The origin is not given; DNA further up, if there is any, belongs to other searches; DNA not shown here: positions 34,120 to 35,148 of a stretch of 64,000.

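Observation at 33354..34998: Split HipA-type kinase plus HipS-like::HIRAN fusion, without HipB: candidate DNA-end-sensing toxin-antitoxin or abortive-infection module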

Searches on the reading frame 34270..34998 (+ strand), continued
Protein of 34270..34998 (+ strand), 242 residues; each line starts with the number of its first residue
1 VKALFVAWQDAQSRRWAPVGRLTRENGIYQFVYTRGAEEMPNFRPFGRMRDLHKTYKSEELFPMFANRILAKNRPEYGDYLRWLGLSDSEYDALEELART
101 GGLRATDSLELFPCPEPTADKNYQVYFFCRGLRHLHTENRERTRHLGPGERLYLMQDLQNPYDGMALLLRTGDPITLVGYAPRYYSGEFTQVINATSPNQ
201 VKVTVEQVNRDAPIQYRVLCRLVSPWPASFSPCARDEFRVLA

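Call 74: get_annotated_region(hit=H2, flank=5000)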
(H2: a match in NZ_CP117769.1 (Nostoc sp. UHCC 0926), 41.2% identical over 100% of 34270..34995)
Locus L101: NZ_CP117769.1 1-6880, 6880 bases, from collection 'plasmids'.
description: Nostoc sp. UHCC 0926 plasmid pn5, complete sequence
organism: Nostoc sp. UHCC 0926 (NCBI taxid 3025190)
taxonomy: Bacteria; Cyanobacteriota; Cyanophyceae; Nostocales; Nostocaceae; Nostoc; Nostoc sp. UHCC 0926
host: -; source: whole organism,lichen surface; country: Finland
typing (MOB-suite, as given by PLSDB): mobilizable; relaxase MOBP
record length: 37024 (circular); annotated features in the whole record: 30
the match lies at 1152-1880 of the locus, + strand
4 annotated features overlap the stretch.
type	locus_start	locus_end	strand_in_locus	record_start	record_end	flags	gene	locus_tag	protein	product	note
CDS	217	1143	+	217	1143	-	-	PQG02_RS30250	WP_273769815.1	HipA-like protein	-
CDS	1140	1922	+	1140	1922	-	-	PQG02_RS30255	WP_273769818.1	HIRAN domain-containing protein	-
CDS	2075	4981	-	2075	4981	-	-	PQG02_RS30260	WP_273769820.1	DUF499 domain-containing protein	-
CDS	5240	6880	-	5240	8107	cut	-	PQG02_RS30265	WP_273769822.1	DUF1156 domain-containing protein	-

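Call 77: search_protein_families(library=padloc, proteins=[L099:10953-11915:+, L099:11915-12643:+, L100:4092-4958:+, L100:4974-5678:+, L101:217-1140:+, L101:1140-1919:+], max_evalue=0.00001)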
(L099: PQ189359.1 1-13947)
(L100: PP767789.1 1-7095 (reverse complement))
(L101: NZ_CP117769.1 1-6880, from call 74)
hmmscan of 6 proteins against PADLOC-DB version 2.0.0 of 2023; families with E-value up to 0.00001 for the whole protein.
L099:10953-11915:+ (321 aa): 9 families
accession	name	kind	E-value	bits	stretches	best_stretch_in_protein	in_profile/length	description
PDLC04344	PDC-M03A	-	9.1e-115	381.3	1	1-307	2-302/305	-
PDLC04338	PDC-M03A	-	2.2e-78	262.2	1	4-310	104-411/428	-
PDLC04342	PDC-M03A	-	1.4e-69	232.9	1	1-305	1-295/299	-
PDLC04345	PDC-M03A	-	2e-51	173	1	4-293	2-288/302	-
PDLC04340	PDC-M03A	-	1.3e-50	170.5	1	5-306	2-275/280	-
PDLC04341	PDC-M03A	-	1.2e-41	141.1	1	4-233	3-226/294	-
PDLC04337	PDC-M03A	-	1.2e-36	124.5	1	77-305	3-243/250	-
PDLC04343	PDC-M03A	-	1e-34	118.2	1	6-299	77-362/370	-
PDLC04339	PDC-M03A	-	1.3e-25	88.4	1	19-292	17-273/293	-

L099:11915-12643:+ (243 aa): 7 families
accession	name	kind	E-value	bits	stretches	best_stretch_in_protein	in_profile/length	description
PDLC04347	PDC-M03B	-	3.1e-87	290.2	1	1-238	1-241/245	-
PDLC04348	PDC-M03B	-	1.4e-66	222.7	1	2-237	5-244/248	-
PDLC04346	PDC-M03B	-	1.2e-36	124.7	1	48-236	7-201/262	-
PDLC04352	PDC-M03B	-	9.4e-36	121.6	1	3-226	7-232/250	-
PDLC04349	PDC-M03B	-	1.1e-33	114.9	1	3-207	9-214/232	-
PDLC04350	PDC-M03B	-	2.8e-31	106.9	1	19-233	22-235/280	-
PDLC04351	PDC-M03B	-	2.8e-19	67.7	1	17-194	21-203/255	-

L100:4092-4958:+ (289 aa): 8 families
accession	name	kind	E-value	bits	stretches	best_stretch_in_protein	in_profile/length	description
PDLC04339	PDC-M03A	-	5.5e-140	463.8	1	1-288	1-289/293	-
PDLC04340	PDC-M03A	-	5.4e-67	224.2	1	2-287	3-276/280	-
PDLC04344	PDC-M03A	-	1.9e-39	133.9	1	19-280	22-295/305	-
PDLC04342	PDC-M03A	-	7.2e-37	125.5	1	18-202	20-218/299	-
PDLC04345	PDC-M03A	-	1.8e-32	110.8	1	19-273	19-288/302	-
PDLC04343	PDC-M03A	-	2.4e-25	87.3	1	19-284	92-367/370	-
PDLC04341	PDC-M03A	-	1.2e-15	55.7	1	32-115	29-111/294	-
PDLC04338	PDC-M03A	-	2.5e-12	44.5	1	44-265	153-386/428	-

L100:4974-5678:+ (235 aa): 6 families
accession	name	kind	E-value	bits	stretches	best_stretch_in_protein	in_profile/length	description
PDLC04349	PDC-M03B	-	1.3e-109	363.3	1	1-229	1-229/232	-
PDLC04352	PDC-M03B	-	9.8e-60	200.2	1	8-229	6-228/250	-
PDLC04348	PDC-M03B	-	4.6e-46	155.5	1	9-218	6-216/248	-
PDLC04347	PDC-M03B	-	2.8e-43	146.3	1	9-216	6-212/245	-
PDLC04351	PDC-M03B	-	1.4e-29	101.5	1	8-219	6-218/255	-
PDLC04346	PDC-M03B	-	9e-15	53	1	52-218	3-172/262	-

L101:217-1140:+ (308 aa): 9 families
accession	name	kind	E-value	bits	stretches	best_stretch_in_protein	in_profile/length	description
PDLC04344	PDC-M03A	-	1.3e-113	377.5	1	6-304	4-302/305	-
PDLC04342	PDC-M03A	-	4e-65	218.3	1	15-302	10-295/299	-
PDLC04345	PDC-M03A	-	7.8e-57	190.8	1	21-304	14-302/302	-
PDLC04341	PDC-M03A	-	3e-47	159.5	1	22-216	16-207/294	-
PDLC04340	PDC-M03A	-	1.4e-43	147.4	1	17-305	9-277/280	-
PDLC04337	PDC-M03A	-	7.1e-38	128.6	1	83-303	13-244/250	-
PDLC04343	PDC-M03A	-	1e-36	124.8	1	9-300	77-366/370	-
PDLC04338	PDC-M03A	-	8.8e-33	111.9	1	23-303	118-407/428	-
PDLC04339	PDC-M03A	-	2e-20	71.3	1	25-296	18-280/293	-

L101:1140-1919:+ (260 aa): 7 families
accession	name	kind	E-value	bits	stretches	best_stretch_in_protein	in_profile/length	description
PDLC04348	PDC-M03B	-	1.9e-107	356.6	1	1-244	1-243/248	-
PDLC04347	PDC-M03B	-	2.6e-95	316.7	1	1-246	1-242/245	-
PDLC04346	PDC-M03B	-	2.1e-58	196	1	51-249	3-207/262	-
PDLC04349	PDC-M03B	-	1e-36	124.7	1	5-213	8-214/232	-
PDLC04352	PDC-M03B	-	8.1e-36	121.8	1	1-236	1-235/250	-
PDLC04350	PDC-M03B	-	1.8e-34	117.3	1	21-240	21-235/280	-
PDLC04351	PDC-M03B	-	1.7e-19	68.4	1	5-198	6-199/255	-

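Call 86: find_encoding_contigs(protein=P0004, flank=10000, max_places=2)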
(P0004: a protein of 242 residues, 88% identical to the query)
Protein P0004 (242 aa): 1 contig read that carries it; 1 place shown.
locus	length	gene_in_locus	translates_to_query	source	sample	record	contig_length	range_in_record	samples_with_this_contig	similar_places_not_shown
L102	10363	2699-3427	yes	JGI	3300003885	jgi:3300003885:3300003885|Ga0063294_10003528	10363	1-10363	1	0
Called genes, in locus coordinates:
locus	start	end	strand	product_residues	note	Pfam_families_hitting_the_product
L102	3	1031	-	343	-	?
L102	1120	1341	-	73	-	-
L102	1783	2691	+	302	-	PF07804:HipA_C (weak)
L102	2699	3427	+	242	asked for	PF08797:HIRAN (weak)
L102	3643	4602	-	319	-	PF00348:polyprenyl_synt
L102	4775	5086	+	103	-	PF00829:Ribosomal_L21p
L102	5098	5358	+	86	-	PF01016:Ribosomal_L27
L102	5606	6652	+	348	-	PF01018:GTP1_OBG, PF01926:MMR_HSR1, PF02421:FeoB_N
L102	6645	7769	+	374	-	PF00696:AA_kinase, PF01472:PUA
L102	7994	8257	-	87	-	PF01649:Ribosomal_S20p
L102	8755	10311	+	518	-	PF03023:MurJ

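Call 87: find_encoding_contigs(protein=P0001, flank=10000, max_places=2)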
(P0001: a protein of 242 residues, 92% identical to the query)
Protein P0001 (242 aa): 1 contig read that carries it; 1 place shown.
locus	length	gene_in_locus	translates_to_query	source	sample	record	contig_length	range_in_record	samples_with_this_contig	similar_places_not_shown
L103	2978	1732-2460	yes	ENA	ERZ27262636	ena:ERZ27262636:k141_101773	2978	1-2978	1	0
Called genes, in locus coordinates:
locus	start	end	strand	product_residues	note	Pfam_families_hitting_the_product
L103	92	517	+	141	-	-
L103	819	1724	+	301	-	PF07804:HipA_C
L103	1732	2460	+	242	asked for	PF08797:HIRAN (weak)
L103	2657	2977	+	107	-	?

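Call 91: search_protein_families(library=pfam, proteins=[L001:5451-7034:+, L001:7042-7926:+, L001:7977-9074:+, L002:1411-3075:+, L002:3082-4185:+, L002:6058-7605:-, L003:3184-6027:+, L003:8033-8851:-, L004:764-1951:+, L004:4271-4792:+], max_evalue=0.001)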
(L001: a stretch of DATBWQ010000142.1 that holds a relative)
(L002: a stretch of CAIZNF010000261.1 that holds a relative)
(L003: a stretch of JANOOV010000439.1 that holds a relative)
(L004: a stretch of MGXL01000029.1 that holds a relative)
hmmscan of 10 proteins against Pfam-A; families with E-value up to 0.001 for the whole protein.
L001:5451-7034:+ (528 aa): 1 family
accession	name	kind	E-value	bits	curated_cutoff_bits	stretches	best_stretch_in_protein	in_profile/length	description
PF01420.25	Methylase_S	-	6.1e-21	75.8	22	2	67-228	1-164/168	Type I restriction modification DNA specificity domain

L001:7042-7926:+ (295 aa): 0 families

L001:7977-9074:+ (366 aa): 1 family
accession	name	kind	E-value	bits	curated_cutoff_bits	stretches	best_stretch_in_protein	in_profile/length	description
PF01939.22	NucS_C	-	1.9e-05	25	24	1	24-90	1-66/124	Endonuclease NucS C-terminal domain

L002:1411-3075:+ (555 aa): 1 family
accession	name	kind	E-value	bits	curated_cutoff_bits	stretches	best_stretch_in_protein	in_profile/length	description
PF01420.25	Methylase_S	-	1.3e-18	68.2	22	2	356-533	2-162/168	Type I restriction modification DNA specificity domain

L002:3082-4185:+ (368 aa): 1 family
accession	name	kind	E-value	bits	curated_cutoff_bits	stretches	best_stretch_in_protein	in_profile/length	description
PF13289.12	SIR2_2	-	4.2e-23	82.4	24.5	1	197-347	3-139/141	SIR2-like domain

L002:6058-7605:- (516 aa): 0 families

L003:3184-6027:+ (948 aa): 7 families
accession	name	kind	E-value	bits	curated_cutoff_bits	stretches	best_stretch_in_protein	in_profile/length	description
PF00563.25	EAL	-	6.2e-79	265.1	31.3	1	685-919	3-236/236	EAL domain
PF00990.26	GGDEF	-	1.3e-49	168.5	23.8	1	507-663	1-160/161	Diguanylate cyclase, GGDEF domain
PF13426.13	PAS_9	-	6.4e-24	84.6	27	2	269-372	2-102/103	PAS domain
PF00989.32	PAS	-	2e-21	76.5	22.6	1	258-371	1-113/113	PAS fold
PF08448.16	PAS_4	-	3.2e-09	37.4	23.1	1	265-376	2-110/110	PAS fold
PF13188.13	PAS_8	-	1.3e-08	34.9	21.8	1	258-308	1-48/65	PAS domain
PF24820.1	Diguanyl_cycl_sensor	-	1.6e-06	28.4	28.1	1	265-370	3-109/109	Diguanylate cyclase-like sensor domain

L003:8033-8851:- (273 aa): 4 families
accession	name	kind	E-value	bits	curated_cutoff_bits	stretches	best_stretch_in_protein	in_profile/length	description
PF14805.11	THDPS_N_2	-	2e-27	95.6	25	1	4-69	2-67/67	Tetrahydrodipicolinate N-succinyltransferase N-terminal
PF14602.12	Hexapep_2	-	5.4e-15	55.3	27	1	175-209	1-33/34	Hexapeptide repeat of succinyl-transferase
PF00132.30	Hexapep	-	2.2e-14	52.9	27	2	175-209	1-35/36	Bacterial transferase hexapeptide (six repeats)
PF25084.1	LbH_EIF2B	-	3e-05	24.4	54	1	133-214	29-105/105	EIF2B subunit epsilon LbH domain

L004:764-1951:+ (396 aa): 1 family
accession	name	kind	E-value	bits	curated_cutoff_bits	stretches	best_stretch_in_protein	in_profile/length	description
PF01420.25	Methylase_S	-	3.9e-23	82.9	22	2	202-373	6-163/168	Type I restriction modification DNA specificity domain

L004:4271-4792:+ (174 aa): 0 families

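Call 92: search_protein_families(library=padloc, proteins=[L001:5451-7034:+, L001:7042-7926:+, L001:7977-9074:+, L002:1411-3075:+, L002:3082-4185:+, L002:6058-7605:-, L003:3184-6027:+, L003:8033-8851:-, L004:764-1951:+, L004:4271-4792:+], max_evalue=0.00001)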
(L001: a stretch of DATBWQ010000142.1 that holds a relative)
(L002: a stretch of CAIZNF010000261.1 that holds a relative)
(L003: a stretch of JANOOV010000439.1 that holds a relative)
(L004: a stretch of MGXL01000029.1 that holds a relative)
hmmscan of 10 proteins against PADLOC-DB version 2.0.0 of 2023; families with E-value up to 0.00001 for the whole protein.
L001:5451-7034:+ (528 aa): 90 families (the best 25 are shown)
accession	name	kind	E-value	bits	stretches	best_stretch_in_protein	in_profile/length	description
PDLC03056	Specificity_I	-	4.2e-107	357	3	266-520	182-443/590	Type I specificity subunit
PDLC03179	Specificity_I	-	4.5e-90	301.2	2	65-520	100-585/589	Type I specificity subunit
PDLC03195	Specificity_I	-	3.1e-81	271.5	4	199-336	191-332/512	Type I specificity subunit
PDLC03096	Specificity_I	-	7.3e-80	267.5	3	313-523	357-564/658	Type I specificity subunit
PDLC03196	Specificity_I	-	2.2e-68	229.2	4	169-247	211-290/792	Type I specificity subunit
PDLC03076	Specificity_I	-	9.1e-52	174.9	3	265-501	250-487/488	Type I specificity subunit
PDLC03189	Specificity_I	-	6.7e-51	171.6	2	63-223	3-175/459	Type I specificity subunit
PDLC03127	Specificity_I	-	1.9e-47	160.3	3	318-519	244-445/571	Type I specificity subunit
PDLC03151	Specificity_I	-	6.3e-45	151.9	2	66-224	6-166/431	Type I specificity subunit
PDLC03107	Specificity_I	-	3.2e-43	146.3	2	69-449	2-319/392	Type I specificity subunit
PDLC03169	Specificity_I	-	4.9e-43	146.2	2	269-520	195-412/461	Type I specificity subunit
PDLC03079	Specificity_I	-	7.6e-35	118.9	2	313-521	17-211/470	Type I specificity subunit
PDLC04137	mad5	-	2.3e-34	117.3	2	325-516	2-182/392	mads_5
PDLC03072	Specificity_I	-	1.7e-33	114.3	2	321-505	232-415/448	Type I specificity subunit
PDLC03162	Specificity_I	-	3.3e-33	113.1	2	269-520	189-407/431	Type I specificity subunit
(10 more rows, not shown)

L001:7042-7926:+ (295 aa): 0 families

L001:7977-9074:+ (366 aa): 8 families
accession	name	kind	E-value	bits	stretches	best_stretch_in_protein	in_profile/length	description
PDLC04916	PDC-S11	-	1.6e-165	548.4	1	1-359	1-355/358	-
PDLC04915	PDC-S11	-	1.5e-96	322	1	17-358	19-371/379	-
PDLC04913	PDC-S11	-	2.6e-24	84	1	21-204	23-216/375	-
PDLC04910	PDC-S11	-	6.3e-21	73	1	22-188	24-198/359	-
PDLC04909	PDC-S11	-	7.3e-18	63.2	1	25-190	27-200/347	-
PDLC04944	PDC-S18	-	2.2e-12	45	1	7-105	5-102/307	-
PDLC04946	PDC-S18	-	8.3e-07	26.3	1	53-97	71-114/365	-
PDLC04824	PDC-S02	-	6.8e-06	23.5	0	41-100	207-266/308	-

L002:1411-3075:+ (555 aa): 93 families (the best 25 are shown)
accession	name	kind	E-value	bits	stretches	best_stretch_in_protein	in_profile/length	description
PDLC03179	Specificity_I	-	5e-95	317.6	1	20-549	37-585/589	Type I specificity subunit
PDLC03195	Specificity_I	-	5.6e-88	293.8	2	225-554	187-511/512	Type I specificity subunit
PDLC03196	Specificity_I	-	1.2e-83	279.7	1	13-549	12-583/792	Type I specificity subunit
PDLC03076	Specificity_I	-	1.4e-73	246.8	2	23-253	6-236/488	Type I specificity subunit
PDLC03096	Specificity_I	-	8.6e-63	211.1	2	1-283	1-282/658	Type I specificity subunit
PDLC03189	Specificity_I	-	2.5e-54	182.9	2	299-547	185-408/459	Type I specificity subunit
PDLC03127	Specificity_I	-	2.6e-52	176.4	3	345-548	239-445/571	Type I specificity subunit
PDLC03169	Specificity_I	-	1.5e-45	154.5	2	299-539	195-402/461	Type I specificity subunit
PDLC03109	Specificity_I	-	7.9e-44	148.1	2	349-547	287-488/591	Type I specificity subunit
PDLC03056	Specificity_I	-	4.3e-43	145.7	3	216-406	387-587/590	Type I specificity subunit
PDLC04137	mad5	-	4.1e-41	139.5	2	357-537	2-177/392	mads_5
PDLC03079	Specificity_I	-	2.5e-36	123.9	2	298-522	204-414/470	Type I specificity subunit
PDLC03107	Specificity_I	-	3.6e-34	116.5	2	83-445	3-283/392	Type I specificity subunit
PDLC03150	Specificity_I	-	4.5e-34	116.1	1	355-549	242-433/475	Type I specificity subunit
PDLC03072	Specificity_I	-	9.8e-34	115.1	2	354-533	233-414/448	Type I specificity subunit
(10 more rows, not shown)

L002:3082-4185:+ (368 aa): 3 families
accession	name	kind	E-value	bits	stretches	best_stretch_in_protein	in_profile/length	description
PDLC00407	ThsA1|ThsA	-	1.5e-20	71.3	1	99-333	14-231/478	STALD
PDLC00409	ThsA1|ThsA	-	1e-16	59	1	99-326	15-225/242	STALD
PDLC03856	LmuA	-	1.6e-14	51.9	1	95-367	5-267/433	-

L002:6058-7605:- (516 aa): 0 families

L003:3184-6027:+ (948 aa): 0 families

L003:8033-8851:- (273 aa): 0 families

L004:764-1951:+ (396 aa): 107 families (the best 25 are shown)
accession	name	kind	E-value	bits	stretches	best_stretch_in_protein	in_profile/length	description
PDLC03142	Specificity_I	-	3.4e-50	169.2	2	200-372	48-221/483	Type I specificity subunit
PDLC03075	Specificity_I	-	1.5e-42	143.8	1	57-360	61-357/407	Type I specificity subunit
PDLC03079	Specificity_I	-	1.9e-42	144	2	5-190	30-210/470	Type I specificity subunit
PDLC04137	mad5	-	1.9e-42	143.9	1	5-382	3-388/392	mads_5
PDLC03162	Specificity_I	-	7.1e-41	138.4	1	84-396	93-414/431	Type I specificity subunit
PDLC03062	Specificity_I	-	3.7e-39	133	1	99-396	100-375/375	Type I specificity subunit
PDLC03090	Specificity_I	-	2.1e-38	130.7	2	204-396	241-431/434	Type I specificity subunit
PDLC03194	Specificity_I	-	2.4e-34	117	1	4-396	8-391/391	Type I specificity subunit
PDLC03100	Specificity_I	-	4.2e-34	116.7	2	86-371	89-371/392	Type I specificity subunit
PDLC03193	Specificity_I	-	2.5e-33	113.6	1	210-372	11-171/391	Type I specificity subunit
PDLC03108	Specificity_I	-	1.1e-30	105.3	2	202-394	39-225/452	Type I specificity subunit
PDLC03107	Specificity_I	-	1.6e-30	104.5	2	3-214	1-211/392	Type I specificity subunit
PDLC03187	Specificity_I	-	7.1e-30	102.4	1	9-396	3-374/374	Type I specificity subunit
PDLC03134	Specificity_I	-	7.1e-30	102.1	1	58-372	65-386/428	Type I specificity subunit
PDLC03089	Specificity_I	-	1e-29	102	2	2-171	2-176/446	Type I specificity subunit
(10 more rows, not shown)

L004:4271-4792:+ (174 aa): 0 families

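Call 93: get_annotated_region(hit=H14, flank=3500)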
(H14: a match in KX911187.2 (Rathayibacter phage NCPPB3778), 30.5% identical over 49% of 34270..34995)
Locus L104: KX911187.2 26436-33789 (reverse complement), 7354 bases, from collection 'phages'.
description: Rathayibacter phage NCPPB3778, complete genome.
organism: Rathayibacter phage NCPPB3778 (NCBI taxid 1909694)
taxonomy: Viruses; Duplodnaviria; Heunggongvirae; Uroviricota; Caudoviricetes
host: Rathayibacter toxicus; source: -; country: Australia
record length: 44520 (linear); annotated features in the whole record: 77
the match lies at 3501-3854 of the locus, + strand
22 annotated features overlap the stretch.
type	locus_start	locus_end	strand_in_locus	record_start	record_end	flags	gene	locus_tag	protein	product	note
CDS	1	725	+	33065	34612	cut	-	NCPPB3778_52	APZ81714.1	HNH homing endonuclease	HNH homing endonuclease; Phage intron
CDS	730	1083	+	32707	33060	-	-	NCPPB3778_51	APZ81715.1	hypothetical protein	-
CDS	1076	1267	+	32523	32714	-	-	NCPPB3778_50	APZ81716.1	hypothetical protein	-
CDS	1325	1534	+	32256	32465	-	-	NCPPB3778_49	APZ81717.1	hypothetical protein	-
CDS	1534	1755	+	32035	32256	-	-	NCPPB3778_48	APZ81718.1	hypothetical protein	-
CDS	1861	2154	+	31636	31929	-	-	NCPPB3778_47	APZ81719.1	hypothetical protein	-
CDS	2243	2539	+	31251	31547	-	-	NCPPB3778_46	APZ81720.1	hypothetical protein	-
CDS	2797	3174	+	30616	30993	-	-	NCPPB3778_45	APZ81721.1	hypothetical protein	-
CDS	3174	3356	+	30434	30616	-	-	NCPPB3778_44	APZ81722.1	hypothetical protein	-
CDS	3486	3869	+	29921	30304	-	-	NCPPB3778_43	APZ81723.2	hypothetical protein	-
CDS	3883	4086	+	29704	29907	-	-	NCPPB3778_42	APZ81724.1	hypothetical protein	-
CDS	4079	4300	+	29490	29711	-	-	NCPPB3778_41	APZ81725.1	hypothetical protein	-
CDS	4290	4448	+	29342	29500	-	-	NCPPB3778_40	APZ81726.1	hypothetical protein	-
CDS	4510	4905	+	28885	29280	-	-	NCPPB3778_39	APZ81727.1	hypothetical protein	-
CDS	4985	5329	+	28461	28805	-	-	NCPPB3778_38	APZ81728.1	hypothetical protein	-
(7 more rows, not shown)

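Call 96: search_protein_families(library=padloc, proteins=[L104:3486-3866:+], max_evalue=0.01)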
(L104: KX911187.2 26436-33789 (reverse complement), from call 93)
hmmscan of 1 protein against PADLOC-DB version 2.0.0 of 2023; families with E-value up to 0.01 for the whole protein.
L104:3486-3866:+ (127 aa): 6 families
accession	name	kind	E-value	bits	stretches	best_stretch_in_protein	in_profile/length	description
PDLC04347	PDC-M03B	-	1e-29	101.9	1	7-123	5-121/245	-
PDLC04348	PDC-M03B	-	2.7e-20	71.2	1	7-120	5-120/248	-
PDLC04352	PDC-M03B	-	1.1e-13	49.3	1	8-95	7-101/250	-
PDLC04349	PDC-M03B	-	4.5e-13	47.3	1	8-107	9-107/232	-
PDLC04346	PDC-M03B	-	1.7e-08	32.4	1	50-119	3-72/262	-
PDLC04351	PDC-M03B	-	8e-08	30.1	1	8-93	7-95/255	-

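Call 97: search_protein_families(library=pfam, proteins=[L104:3486-3866:+], max_evalue=1)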
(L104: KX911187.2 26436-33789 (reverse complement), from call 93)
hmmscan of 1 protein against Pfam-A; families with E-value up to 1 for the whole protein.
L104:3486-3866:+ (127 aa): 0 families
